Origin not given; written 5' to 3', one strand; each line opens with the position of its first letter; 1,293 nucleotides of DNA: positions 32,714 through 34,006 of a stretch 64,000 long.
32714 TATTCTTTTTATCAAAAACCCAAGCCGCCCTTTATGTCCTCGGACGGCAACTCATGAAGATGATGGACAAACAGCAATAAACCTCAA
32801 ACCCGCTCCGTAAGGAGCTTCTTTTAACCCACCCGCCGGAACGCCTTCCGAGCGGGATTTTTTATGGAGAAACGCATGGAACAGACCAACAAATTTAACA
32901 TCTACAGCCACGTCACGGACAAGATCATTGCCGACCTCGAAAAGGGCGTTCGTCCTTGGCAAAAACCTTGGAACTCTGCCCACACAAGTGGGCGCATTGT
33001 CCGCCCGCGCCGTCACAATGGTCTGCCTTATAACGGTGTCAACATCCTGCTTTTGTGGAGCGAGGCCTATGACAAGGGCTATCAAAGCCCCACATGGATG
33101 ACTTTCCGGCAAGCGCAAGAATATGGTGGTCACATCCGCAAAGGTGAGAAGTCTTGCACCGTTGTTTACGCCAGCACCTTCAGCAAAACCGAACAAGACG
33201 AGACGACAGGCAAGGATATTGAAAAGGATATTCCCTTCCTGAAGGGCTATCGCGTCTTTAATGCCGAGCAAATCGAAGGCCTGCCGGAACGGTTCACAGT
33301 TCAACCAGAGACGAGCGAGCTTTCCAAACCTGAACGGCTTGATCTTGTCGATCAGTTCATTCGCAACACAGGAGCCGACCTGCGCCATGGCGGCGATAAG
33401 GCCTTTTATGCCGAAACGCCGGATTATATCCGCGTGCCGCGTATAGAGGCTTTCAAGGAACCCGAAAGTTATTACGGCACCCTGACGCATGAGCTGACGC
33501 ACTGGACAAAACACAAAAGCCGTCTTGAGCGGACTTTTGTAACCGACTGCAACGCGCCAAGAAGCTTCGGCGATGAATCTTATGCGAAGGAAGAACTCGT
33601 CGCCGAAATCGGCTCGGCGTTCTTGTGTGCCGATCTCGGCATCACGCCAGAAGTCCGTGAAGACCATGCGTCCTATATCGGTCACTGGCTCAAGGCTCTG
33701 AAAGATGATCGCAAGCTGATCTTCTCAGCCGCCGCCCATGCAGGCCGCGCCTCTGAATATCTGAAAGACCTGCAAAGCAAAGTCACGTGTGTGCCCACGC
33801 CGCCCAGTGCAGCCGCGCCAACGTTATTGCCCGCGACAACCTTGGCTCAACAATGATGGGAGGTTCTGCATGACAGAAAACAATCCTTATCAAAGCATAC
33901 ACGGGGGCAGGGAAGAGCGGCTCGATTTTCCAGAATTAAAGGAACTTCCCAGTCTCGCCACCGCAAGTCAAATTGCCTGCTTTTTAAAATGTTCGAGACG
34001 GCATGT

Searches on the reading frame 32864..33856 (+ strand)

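Call 7: search_protein_families(library=pfam, proteins=[window:32864-33856:+], max_evalue=0.1)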
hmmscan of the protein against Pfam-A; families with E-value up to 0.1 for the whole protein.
window:32864-33856:+ (330 aa): 4 families
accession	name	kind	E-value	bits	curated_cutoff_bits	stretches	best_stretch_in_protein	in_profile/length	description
PF18818.7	MPTase-PolyVal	-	4.4e-51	172.6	27.5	1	162-292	3-126/126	Zincin-like metallopeptidase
PF08401.16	ArdcN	-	3.1e-43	147.3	22.6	1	12-132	2-123/123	N-terminal domain of anti-restriction factor ArdC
PF20054.4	Tc-38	-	0.00049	20.2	23.2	1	68-101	18-51/70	Trypanosoma Tc-38 (p38) protein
PF15639.11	Tox-MPTase3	-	0.047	14.3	25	0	205-226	98-118/131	Metallopeptidase toxin 3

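Call 8: search_protein_families(library=ncbifam, proteins=[window:32864-33856:+], max_evalue=0.1)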
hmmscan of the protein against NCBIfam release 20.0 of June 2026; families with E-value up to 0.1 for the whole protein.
window:32864-33856:+ (330 aa): 0 families
